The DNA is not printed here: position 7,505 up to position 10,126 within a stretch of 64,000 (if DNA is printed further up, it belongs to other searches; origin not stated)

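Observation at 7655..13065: SPOR lipoprotein / pentapeptide-repeat protein / orphan VirD4-TraG-like ATPase module with no other secretion genes in view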

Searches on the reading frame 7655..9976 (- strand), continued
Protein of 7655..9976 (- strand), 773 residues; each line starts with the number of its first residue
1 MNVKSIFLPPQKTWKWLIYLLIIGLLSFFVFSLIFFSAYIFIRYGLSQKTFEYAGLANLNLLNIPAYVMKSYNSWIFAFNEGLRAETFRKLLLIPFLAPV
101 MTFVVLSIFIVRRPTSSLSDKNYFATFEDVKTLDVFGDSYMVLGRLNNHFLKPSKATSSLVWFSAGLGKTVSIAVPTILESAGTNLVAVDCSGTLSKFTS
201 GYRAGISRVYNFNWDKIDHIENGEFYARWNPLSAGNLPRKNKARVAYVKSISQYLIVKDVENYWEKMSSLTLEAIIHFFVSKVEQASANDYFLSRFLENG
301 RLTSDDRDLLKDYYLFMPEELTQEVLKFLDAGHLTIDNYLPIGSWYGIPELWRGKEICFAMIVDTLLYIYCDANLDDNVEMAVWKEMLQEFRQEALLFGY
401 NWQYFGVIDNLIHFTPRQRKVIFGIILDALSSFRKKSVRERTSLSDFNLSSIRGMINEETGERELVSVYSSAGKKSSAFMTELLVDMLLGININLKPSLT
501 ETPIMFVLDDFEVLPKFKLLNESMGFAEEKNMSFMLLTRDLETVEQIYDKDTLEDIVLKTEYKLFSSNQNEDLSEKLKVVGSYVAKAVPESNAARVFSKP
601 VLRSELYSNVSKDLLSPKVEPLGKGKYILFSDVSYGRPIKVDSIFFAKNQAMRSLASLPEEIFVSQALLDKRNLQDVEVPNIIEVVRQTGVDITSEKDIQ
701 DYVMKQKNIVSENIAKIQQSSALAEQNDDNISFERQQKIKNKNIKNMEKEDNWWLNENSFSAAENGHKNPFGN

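Call 26: search_protein_families(library=pfam, proteins=[L076:2022-4436:+, L076:4664-5335:+, L076:5342-6682:+, L076:6693-8840:+, L076:8917-9936:+, L076:9959-13027:+, L080:4291-7218:+, L080:7292-8449:+, L080:8465-9925:+, L080:12160-13374:+], max_evalue=0.01)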
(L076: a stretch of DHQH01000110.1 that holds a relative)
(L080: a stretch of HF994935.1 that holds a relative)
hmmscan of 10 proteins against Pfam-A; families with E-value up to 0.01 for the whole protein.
L076:2022-4436:+ (804 aa): 1 family
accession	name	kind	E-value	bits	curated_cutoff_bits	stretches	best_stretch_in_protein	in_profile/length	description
PF02321.23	OEP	-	1.3e-24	87.5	22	2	123-321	3-187/187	Outer membrane efflux protein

L076:4664-5335:+ (223 aa): 4 families
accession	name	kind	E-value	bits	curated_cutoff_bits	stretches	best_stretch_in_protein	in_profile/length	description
PF13437.12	HlyD_3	-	4.6e-20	72.8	22.2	1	111-201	2-94/106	HlyD family secretion protein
PF16576.10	HlyD_D23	-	1.2e-14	54.6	30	1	11-211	16-212/214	Barrel-sandwich domain of CusB or HlyD membrane-fusion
PF00364.28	Biotin_lipoyl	-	9e-06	25.9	22.1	0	108-139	42-73/73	Biotin-requiring enzyme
PF13533.13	Biotin_lipoyl_2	-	0.00016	21.9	29.8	0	17-44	3-30/32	Biotin-lipoyl like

L076:5342-6682:+ (446 aa): 2 families
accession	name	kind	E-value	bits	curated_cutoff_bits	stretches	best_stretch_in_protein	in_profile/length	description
PF13437.12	HlyD_3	-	5.3e-12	46.8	22.2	1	325-406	16-95/106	HlyD family secretion protein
PF16576.10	HlyD_D23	-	2.1e-05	24.3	30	1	213-381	20-181/214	Barrel-sandwich domain of CusB or HlyD membrane-fusion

L076:6693-8840:+ (715 aa): 2 families
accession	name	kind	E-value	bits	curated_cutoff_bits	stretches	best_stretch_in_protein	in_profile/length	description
PF02163.28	Peptidase_M50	-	4.1e-08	33.3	27.2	1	195-275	2-102/221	Peptidase family M50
PF13533.13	Biotin_lipoyl_2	-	8e-05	22.8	29.8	1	469-486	12-29/32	Biotin-lipoyl like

L076:8917-9936:+ (339 aa): 1 family
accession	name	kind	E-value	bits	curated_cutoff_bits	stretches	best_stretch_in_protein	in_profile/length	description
PF00805.28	Pentapeptide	-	1.1e-07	31.7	20.2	1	142-180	2-40/40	Pentapeptide repeats (8 copies)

L076:9959-13027:+ (1022 aa): 3 families
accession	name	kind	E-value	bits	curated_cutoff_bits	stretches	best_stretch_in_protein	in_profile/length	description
PF02534.20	T4SS-DNA_transf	-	4.6e-33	115.2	20.1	2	415-687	200-458/468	Type IV secretory system Conjugative DNA transfer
PF10412.15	TrwB_AAD_bind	-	2.2e-12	47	20.5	1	488-662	212-378/387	Type IV secretion-system coupling protein DNA-binding domain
PF12696.13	TraG-D_C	-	2.4e-12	47.3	22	1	525-651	1-125/126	TraM recognition site of TraD and TraG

L080:4291-7218:+ (975 aa): 4 families
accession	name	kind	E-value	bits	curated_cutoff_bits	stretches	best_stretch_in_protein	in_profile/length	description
PF17432.8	DUF3458_C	-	6.8e-118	394.1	24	1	574-895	1-319/320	Domain of unknown function (DUF3458_C) ARM repeats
PF01433.26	Peptidase_M1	-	8.7e-49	166.5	27.7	1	247-461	1-218/218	Peptidase family M1 domain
PF11940.14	DUF3458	-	8.7e-26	90.6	28.6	1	466-570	1-94/95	Domain of unknown function (DUF3458) Ig-like fold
PF17900.6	Peptidase_M1_N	-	5.4e-15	56.4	25.8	1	117-208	93-186/186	Peptidase M1 N-terminal domain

L080:7292-8449:+ (385 aa): 0 families

L080:8465-9925:+ (486 aa): 3 families
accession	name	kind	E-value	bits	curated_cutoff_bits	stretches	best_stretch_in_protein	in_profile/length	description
PF00805.28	Pentapeptide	-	3.5e-37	126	20.2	4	97-133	3-39/40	Pentapeptide repeats (8 copies)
PF13576.12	Pentapeptide_3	-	1.5e-13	51.1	27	2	79-115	8-47/48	Pentapeptide repeats (9 copies)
PF13599.13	Pentapeptide_4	-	4.1e-12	46.4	38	1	79-142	15-78/78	Pentapeptide repeat region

L080:12160-13374:+ (404 aa): 5 families
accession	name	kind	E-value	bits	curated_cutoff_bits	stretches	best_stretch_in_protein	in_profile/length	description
PF19583.5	ODP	-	2.8e-21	76.7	27.2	1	49-238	3-194/194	ODP family beta lactamase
PF00258.30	Flavodoxin_1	-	3.8e-16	60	25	1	267-392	1-136/143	Flavodoxin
PF00753.33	Lactamase_B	-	1.2e-12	48.6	22.7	1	49-237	6-196/196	Metallo-beta-lactamase superfamily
PF12706.13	Lactamase_B_2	-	1e-06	29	27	1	69-162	8-114/200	Beta-lactamase superfamily domain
PF12724.12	Flavodoxin_5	-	0.0041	17.9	27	1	266-352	1-82/145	Flavodoxin domain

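Call 28: find_encoding_contigs(protein=P0027, flank=10000, max_places=2)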
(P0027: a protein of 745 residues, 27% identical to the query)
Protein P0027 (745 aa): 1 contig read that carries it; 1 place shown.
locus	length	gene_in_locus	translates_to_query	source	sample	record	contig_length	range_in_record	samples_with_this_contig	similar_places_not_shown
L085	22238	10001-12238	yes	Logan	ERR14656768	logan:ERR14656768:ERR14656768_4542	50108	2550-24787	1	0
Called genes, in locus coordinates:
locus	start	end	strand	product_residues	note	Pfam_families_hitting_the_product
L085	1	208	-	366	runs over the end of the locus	PF00990:GGDEF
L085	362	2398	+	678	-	PF00069:Pkinase (faint)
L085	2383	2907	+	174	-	-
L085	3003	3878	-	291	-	PF04542:Sigma70_r2, PF04545:Sigma70_r4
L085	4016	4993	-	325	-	PF01479:S4, PF00849:PseudoU_synth_2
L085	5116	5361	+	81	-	-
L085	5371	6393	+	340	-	-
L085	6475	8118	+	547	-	-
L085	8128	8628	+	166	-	-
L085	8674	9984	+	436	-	-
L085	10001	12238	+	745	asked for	PF02534:T4SS-DNA_transf, PF10412:TrwB_AAD_bind, PF12696:TraG-D_C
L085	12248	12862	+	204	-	-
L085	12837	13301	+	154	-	-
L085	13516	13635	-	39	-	-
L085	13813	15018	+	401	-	PF00768:Peptidase_S11, PF13354:Beta-lactamase2, PF05036:SPOR (faint)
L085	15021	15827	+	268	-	PF09140:MipZ, PF10609:ParA, PF13614:AAA_31, PF01656:CbiA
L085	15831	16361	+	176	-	-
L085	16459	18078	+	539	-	PF02878:PGM_PMM_I, PF02879:PGM_PMM_II, PF02880:PGM_PMM_III, PF24947:PGM1_C_vert_fung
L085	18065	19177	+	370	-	-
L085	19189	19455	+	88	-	PF01313:Bac_export_3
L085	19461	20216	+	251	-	PF01311:Bac_export_1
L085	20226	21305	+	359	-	PF01312:Bac_export_2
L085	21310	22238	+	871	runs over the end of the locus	PF13426:PAS_9 (faint), PF08448:PAS_4 (weak), PF13188:PAS_8 (faint), PF24820:Diguanyl_cycl_sensor (faint), PF00989:PAS (weak), PF00512:HisKA, PF02518:HATPase_c, PF00072:Response_reg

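Call 29: find_encoding_contigs(protein=P0024, flank=10000, max_places=2)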
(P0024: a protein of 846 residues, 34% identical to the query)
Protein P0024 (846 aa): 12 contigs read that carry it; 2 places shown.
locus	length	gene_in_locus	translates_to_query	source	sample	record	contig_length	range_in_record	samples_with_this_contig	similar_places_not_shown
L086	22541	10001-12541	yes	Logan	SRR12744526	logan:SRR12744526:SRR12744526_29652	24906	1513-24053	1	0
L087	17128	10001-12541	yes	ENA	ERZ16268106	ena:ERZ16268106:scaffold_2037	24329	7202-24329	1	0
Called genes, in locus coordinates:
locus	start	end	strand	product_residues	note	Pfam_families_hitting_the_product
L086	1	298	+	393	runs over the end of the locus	PF00871:Acetate_kinase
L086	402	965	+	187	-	-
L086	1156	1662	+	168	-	PF02559:CarD_TRCF_RID, PF21095:CarD_C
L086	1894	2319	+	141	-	PF04379:DUF525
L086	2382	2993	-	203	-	-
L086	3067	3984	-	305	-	PF01430:HSP33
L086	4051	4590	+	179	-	PF21982:RecX_HTH1 (faint), PF02631:RecX_HTH2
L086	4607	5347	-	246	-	PF01416:PseudoU_synth_1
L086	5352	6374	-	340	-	PF01408:GFO_IDH_MocA, PF02423:OCD_Mu_crystall, PF03446:NAD_binding_2 (weak), PF22725:GFO_IDH_MocA_C3, PF02894:GFO_IDH_MocA_C (weak)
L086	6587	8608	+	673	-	-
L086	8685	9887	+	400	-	PF13599:Pentapeptide_4, PF13576:Pentapeptide_3, PF00805:Pentapeptide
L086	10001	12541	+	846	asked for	PF02534:T4SS-DNA_transf, PF10412:TrwB_AAD_bind (weak), PF12696:TraG-D_C (weak)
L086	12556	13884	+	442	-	PF05496:RuvB_N, PF00004:AAA, PF07728:AAA_5 (weak), PF13173:AAA_14 (weak), PF16193:AAA_assoc_2, PF12002:MgsA_C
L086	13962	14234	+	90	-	-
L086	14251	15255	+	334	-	PF00849:PseudoU_synth_2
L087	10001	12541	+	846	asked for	PF02534:T4SS-DNA_transf, PF10412:TrwB_AAD_bind (weak), PF12696:TraG-D_C (weak)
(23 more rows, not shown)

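Call 37: find_related_loci(query=A4, collection=metagenome_contigs, flank=10000)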
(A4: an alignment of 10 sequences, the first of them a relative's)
Query A4 (1022 aa) in metagenome_contigs; peptide patterns used: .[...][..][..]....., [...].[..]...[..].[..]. (x = any residue, [..] = any of these).
463 stretches matched a pattern; 165 encode a relative of the query (tblastn E <= 1e-3); the best 80 are kept; 80 distinct loci.
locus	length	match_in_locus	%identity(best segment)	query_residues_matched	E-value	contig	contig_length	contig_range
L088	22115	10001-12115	39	5-702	6e-162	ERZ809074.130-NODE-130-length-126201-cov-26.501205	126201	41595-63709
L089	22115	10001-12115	39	5-702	6e-162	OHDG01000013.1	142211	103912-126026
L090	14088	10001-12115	39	5-702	6e-162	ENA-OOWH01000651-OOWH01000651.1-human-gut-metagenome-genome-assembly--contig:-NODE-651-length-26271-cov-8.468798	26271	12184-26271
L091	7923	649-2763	39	5-702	4e-162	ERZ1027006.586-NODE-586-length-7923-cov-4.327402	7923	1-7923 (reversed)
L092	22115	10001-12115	39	5-702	6e-162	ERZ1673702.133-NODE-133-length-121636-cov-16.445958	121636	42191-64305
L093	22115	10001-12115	39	5-702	6e-162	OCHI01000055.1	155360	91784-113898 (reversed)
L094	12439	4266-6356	39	12-702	2e-160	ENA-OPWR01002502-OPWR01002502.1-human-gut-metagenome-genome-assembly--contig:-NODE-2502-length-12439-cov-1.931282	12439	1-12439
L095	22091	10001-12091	39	12-702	3e-160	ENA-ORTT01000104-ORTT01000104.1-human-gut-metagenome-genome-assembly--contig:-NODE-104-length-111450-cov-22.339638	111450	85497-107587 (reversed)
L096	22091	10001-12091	39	12-702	3e-160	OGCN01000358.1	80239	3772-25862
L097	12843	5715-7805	39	12-702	2e-160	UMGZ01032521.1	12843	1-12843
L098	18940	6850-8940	39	12-702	2e-160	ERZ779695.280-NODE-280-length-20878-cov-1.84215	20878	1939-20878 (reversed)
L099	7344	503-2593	39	12-702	1e-160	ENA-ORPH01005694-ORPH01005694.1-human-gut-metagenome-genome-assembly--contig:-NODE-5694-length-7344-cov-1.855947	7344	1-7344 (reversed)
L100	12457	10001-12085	39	12-702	1e-159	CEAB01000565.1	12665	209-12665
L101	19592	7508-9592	39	12-702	2e-159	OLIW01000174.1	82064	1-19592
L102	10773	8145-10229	39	12-702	2e-159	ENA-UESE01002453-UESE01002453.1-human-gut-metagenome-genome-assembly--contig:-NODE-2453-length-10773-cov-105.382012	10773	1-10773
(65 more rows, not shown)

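Call 40: search_protein_families(library=ncbifam, proteins=[L076:2022-4436:+, L076:4664-5335:+, L076:5342-6682:+, L076:6693-8840:+, L076:9959-13027:+], max_evalue=0.001)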
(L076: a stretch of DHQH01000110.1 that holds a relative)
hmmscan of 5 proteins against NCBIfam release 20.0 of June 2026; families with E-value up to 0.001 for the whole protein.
L076:2022-4436:+ (804 aa): 0 families

L076:4664-5335:+ (223 aa): 16 families
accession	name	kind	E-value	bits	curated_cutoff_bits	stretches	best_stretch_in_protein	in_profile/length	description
TIGR01730.1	RND_mfp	subfamily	8e-34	117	94.9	1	3-220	15-247/322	efflux RND transporter periplasmic adaptor subunit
TIGR00999.1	8a0102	subfamily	1.5e-19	70.1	319.3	1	85-217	74-201/271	CzcB/NccB family metal efflux transporter periplasmic adaptor subunit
TIGR00998.1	8a0101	subfamily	3.2e-15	55.9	390.8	1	51-184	159-282/334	EmrA/EmrK family multidrug efflux transporter periplasmic adaptor subunit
TIGR01843.1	type_I_hlyD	subfamily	3.5e-09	36.1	208.65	1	50-172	214-336/422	HlyD family type I secretion periplasmic adaptor subunit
NF007785.0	PRK10476.1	equivalog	8.1e-09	34.7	376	1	93-187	193-288/347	multidrug transporter subunit MdtN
NF002939.0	PRK03598.1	equivalog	6.1e-08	32.2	393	1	55-183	149-280/332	secretion protein HlyD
NF011715.0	PRK15136.1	equivalog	1.3e-07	30.6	563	1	75-181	179-290/390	multidrug efflux MFS transporter periplasmic adaptor subunit EmrA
TIGR01000.1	bacteriocin_acc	subfamily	7.7e-06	25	258.85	0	49-184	258-400/457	bacteriocin secretion accessory protein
NF007850.1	PRK10559.1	equivalog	3e-05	23.3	400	1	50-199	86-238/303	p-hydroxybenzoic acid efflux pump subunit AaeA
NF008814.0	PRK11854.1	equivalog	3e-05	22.6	722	1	19-143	48-182/637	pyruvate dehydrogenase complex dihydrolipoyllysine-residue acetyltransferase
NF033834.1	RND_adapt_MexA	exception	3.1e-05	23.2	750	1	19-133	68-182/373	multidrug efflux RND transporter periplasmic adaptor subunit MexA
TIGR03794.1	NHLM_micro_HlyD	equivalog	4.2e-05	22.6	156.2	0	94-141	238-285/421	NHLP bacteriocin system secretion protein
TIGR02971.1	heterocyst_DevB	subfamily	6.1e-05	22.6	129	1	50-188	147-283/327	ABC exporter membrane fusion protein, DevB family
NF008589.1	PRK11556.1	equivalog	0.00011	21.2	391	1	14-196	84-289/392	MdtA/MuxA family multidrug efflux RND transporter periplasmic adaptor subunit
NF008606.0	PRK11578.1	equivalog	0.00043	19.5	342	0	18-107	65-168/371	macrolide transporter subunit MacA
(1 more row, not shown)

L076:5342-6682:+ (446 aa): 5 families
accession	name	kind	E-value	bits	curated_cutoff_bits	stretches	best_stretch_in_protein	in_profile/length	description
NF011715.0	PRK15136.1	equivalog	1.5e-09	37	563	1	171-301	18-147/390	multidrug efflux MFS transporter periplasmic adaptor subunit EmrA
TIGR01730.1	RND_mfp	subfamily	1.7e-08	33.8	94.9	1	199-385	13-211/322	efflux RND transporter periplasmic adaptor subunit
TIGR01000.1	bacteriocin_acc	subfamily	5.4e-07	28.8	258.85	0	338-416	351-433/457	bacteriocin secretion accessory protein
TIGR00998.1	8a0101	subfamily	8.7e-06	24.9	390.8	1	186-295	14-122/334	EmrA/EmrK family multidrug efflux transporter periplasmic adaptor subunit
TIGR01843.1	type_I_hlyD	subfamily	0.00066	18.8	208.65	1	184-291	14-121/422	HlyD family type I secretion periplasmic adaptor subunit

L076:6693-8840:+ (715 aa): 6 families
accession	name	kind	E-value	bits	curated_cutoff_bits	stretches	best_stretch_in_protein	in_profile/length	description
NF041824.1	daptide_HExxH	equivalog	7.2e-46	157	300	1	40-397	22-359/379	daptide biosynthesis intramembrane metalloprotease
NF058609.1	RiPP_HExxH_LiaK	equivalog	1.7e-09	37.7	225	1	157-325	56-220/246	YydH/LiaK family epipeptide maturation metalloprotease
TIGR01843.1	type_I_hlyD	subfamily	8.6e-06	25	208.65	0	424-510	9-96/422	HlyD family type I secretion periplasmic adaptor subunit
TIGR03794.1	NHLM_micro_HlyD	equivalog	0.00014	20.9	156.2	0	425-515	25-116/421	NHLP bacteriocin system secretion protein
TIGR00999.1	8a0102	subfamily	0.00045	19.4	319.3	0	537-622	82-164/271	CzcB/NccB family metal efflux transporter periplasmic adaptor subunit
TIGR01730.1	RND_mfp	subfamily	0.00053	19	94.9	0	467-604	36-188/322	efflux RND transporter periplasmic adaptor subunit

L076:9959-13027:+ (1022 aa): 6 families
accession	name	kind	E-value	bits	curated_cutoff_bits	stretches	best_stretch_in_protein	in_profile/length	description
NF045973.1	conju_CD1115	equivalog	2.8e-27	95.7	250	2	400-662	178-425/442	VirD4-like conjugal transfer protein, CD1115 family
NF010472.0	PRK13897.1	equivalog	9e-26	90.6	728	2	425-797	315-640/657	type IV secretion system component VirD4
NF010450.0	PRK13876.1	subfamily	1.7e-24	86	674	2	22-222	7-202/667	IncP-type conjugal transfer protein TraG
NF010424.0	PRK13850.1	equivalog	1.7e-14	52.9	681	2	94-220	66-196/670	type IV secretion system ATPase VirD4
NF010453.0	PRK13880.1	subfamily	4.3e-11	41.7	586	2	66-294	60-294/630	conjugal transfer coupling protein TraG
TIGR02759.1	TraD_Ftype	equivalog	4.6e-06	25.7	521.35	1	440-677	333-553/566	type IV conjugative transfer system coupling protein TraD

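Call 41: search_protein_families(library=pfam, proteins=[L085:5116-5361:+, L085:5371-6393:+, L085:6475-8118:+, L085:8128-8628:+, L085:8674-9984:+, L085:12248-12862:+, L085:12837-13301:+, L080:7292-8449:+], max_evalue=1)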
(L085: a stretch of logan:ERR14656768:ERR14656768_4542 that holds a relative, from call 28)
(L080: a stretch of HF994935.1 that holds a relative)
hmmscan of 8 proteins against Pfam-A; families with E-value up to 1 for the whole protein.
L085:5116-5361:+ (81 aa): 1 family
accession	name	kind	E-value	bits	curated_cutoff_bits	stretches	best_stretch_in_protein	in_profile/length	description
PF20082.4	DUF6476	-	0.00081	19.7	24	1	2-80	17-90/91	Family of unknown function (DUF6476)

L085:5371-6393:+ (340 aa): 1 family
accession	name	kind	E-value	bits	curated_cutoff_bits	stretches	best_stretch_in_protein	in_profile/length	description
PF13012.11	MitMem_reg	-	0.012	15.9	26.6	1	247-274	35-62/113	Maintenance of mitochondrial structure and function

L085:6475-8118:+ (547 aa): 0 families

L085:8128-8628:+ (166 aa): 0 families

L085:8674-9984:+ (436 aa): 2 families
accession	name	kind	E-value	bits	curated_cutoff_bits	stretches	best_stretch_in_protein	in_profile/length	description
PF03353.20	Lin-8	-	0.00042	20.4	34.1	1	194-434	152-306/311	Ras-mediated vulval-induction antagonist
PF12496.13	BNIP2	-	0.13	13.1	27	1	195-245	33-84/137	Bcl2-/adenovirus E1B nineteen kDa-interacting protein 2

L085:12248-12862:+ (204 aa): 0 families

L085:12837-13301:+ (154 aa): 4 families
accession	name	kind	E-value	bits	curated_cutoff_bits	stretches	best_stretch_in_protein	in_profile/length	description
PF14567.11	SUKH_5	-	0.00021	21.6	27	1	46-144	37-138/142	SMI1-KNR4 cell-wall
PF14568.11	SUKH_6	-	0.00058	20.8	27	1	46-110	14-80/119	SMI1-KNR4 cell-wall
PF09346.15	SMI1_KNR4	-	0.0028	18.7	25.4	1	46-143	17-123/125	SMI1 / KNR4 family (SUKH-1)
PF15597.11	Imm59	-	0.082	13.8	26.9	1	94-154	20-79/100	Immunity protein 59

L080:7292-8449:+ (385 aa): 0 families

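Call 43: search_solved_structures(query=A1, max_evalue=0.01, show_alignments=2)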
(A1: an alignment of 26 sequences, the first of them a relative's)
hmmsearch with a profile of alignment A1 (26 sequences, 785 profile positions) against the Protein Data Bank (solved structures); distinct sequences matched with E-value up to 0.01: 1.
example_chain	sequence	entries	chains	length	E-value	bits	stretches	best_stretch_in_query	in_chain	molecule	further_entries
8dol_A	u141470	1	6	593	2.6e-06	29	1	432-627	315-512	Cag pathogenicity island protein (Cag5)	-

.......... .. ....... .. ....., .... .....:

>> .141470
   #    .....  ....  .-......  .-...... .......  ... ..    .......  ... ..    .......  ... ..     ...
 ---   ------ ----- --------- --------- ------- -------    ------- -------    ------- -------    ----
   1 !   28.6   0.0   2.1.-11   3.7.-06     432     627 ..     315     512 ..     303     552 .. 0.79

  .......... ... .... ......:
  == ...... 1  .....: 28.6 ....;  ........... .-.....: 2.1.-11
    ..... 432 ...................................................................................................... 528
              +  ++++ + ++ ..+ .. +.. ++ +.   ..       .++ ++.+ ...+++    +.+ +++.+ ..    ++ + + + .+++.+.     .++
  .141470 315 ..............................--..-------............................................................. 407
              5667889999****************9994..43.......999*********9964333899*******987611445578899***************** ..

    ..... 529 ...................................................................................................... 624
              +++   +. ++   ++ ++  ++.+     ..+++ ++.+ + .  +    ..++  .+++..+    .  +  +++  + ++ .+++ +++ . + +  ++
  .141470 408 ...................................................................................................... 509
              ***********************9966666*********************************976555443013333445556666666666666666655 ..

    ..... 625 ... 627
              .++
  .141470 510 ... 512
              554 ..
